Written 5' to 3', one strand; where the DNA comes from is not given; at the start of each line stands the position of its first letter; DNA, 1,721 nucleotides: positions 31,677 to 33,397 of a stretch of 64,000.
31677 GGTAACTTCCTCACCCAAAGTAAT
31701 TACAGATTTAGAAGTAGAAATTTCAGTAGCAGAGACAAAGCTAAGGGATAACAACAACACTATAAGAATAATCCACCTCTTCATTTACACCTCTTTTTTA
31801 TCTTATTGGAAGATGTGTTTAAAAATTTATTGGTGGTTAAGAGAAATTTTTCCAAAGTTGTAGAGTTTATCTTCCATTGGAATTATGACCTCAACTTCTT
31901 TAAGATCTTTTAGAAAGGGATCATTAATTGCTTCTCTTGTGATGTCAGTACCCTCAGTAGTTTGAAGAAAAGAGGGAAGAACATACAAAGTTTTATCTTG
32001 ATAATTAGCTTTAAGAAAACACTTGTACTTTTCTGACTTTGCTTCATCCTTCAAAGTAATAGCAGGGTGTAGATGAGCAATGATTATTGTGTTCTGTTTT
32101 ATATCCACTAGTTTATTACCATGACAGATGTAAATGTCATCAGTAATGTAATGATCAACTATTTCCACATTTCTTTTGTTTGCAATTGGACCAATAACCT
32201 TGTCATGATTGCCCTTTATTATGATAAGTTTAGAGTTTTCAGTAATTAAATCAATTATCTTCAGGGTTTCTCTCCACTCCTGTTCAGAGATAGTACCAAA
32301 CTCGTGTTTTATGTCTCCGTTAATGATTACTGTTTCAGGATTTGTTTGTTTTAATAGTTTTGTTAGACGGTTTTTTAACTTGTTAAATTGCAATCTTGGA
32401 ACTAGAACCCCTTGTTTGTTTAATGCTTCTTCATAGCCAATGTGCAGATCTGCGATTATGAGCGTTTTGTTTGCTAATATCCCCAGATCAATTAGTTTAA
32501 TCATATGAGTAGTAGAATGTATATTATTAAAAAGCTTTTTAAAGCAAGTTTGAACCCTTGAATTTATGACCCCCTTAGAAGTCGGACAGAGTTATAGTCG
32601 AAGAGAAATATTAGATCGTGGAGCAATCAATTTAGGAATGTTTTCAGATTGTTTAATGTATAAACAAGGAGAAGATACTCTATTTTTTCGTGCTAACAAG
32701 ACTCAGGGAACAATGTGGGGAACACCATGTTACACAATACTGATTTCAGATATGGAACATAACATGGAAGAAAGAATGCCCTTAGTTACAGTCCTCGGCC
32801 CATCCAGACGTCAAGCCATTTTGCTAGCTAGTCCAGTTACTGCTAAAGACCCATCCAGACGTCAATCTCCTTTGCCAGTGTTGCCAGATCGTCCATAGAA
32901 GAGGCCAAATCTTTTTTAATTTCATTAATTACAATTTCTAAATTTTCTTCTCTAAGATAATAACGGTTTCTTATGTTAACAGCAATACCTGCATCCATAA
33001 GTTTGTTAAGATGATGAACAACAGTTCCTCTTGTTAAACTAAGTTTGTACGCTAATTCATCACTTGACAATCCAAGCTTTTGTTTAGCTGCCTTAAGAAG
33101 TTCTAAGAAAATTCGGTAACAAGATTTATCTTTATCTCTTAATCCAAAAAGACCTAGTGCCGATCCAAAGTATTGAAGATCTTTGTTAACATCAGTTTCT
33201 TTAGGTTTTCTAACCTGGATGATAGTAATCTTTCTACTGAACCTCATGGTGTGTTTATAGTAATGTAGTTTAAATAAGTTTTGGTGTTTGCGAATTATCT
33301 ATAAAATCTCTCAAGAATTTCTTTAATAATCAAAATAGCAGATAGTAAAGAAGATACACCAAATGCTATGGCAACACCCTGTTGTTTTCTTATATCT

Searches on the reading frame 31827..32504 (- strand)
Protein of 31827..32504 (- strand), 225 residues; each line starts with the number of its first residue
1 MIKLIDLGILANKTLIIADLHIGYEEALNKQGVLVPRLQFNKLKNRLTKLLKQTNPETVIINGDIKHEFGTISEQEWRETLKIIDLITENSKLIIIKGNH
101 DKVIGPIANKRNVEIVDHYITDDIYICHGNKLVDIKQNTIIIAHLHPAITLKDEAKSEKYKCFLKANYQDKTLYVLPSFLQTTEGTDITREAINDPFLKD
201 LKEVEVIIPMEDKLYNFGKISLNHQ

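Call 58: search_protein_families(library=pfam, proteins=[window:31827-32504:-], max_evalue=0.001)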
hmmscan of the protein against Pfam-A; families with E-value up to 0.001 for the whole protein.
window:31827-32504:- (225 aa): 2 families
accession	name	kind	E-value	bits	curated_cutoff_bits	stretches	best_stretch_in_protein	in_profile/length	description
PF00149.33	Metallophos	-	3.2e-10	41.2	21.5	1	14-149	3-138/191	Calcineurin-like phosphoesterase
PF12850.12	Metallophos_2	-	0.00012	22.6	27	1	15-155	4-96/154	Calcineurin-like phosphoesterase superfamily domain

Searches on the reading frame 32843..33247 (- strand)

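Call 58: search_protein_families(library=pfam, proteins=[window:32843-33247:-], max_evalue=0.001)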
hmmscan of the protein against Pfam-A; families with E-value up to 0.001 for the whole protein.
window:32843-33247:- (134 aa): 4 families
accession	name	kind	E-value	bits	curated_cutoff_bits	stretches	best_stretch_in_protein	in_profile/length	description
PF12840.13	HTH_20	-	1e-07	32.3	27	1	40-88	3-47/51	Helix-turn-helix domain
PF01022.26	HTH_5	-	4e-06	27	22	1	60-88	16-44/47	Bacterial regulatory protein, arsR family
PF08279.18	HTH_11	-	7.2e-05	23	25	1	48-94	6-50/55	HTH domain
PF14493.12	HTH_40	-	0.00027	21.6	27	1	57-118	10-69/89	Helix-turn-helix domain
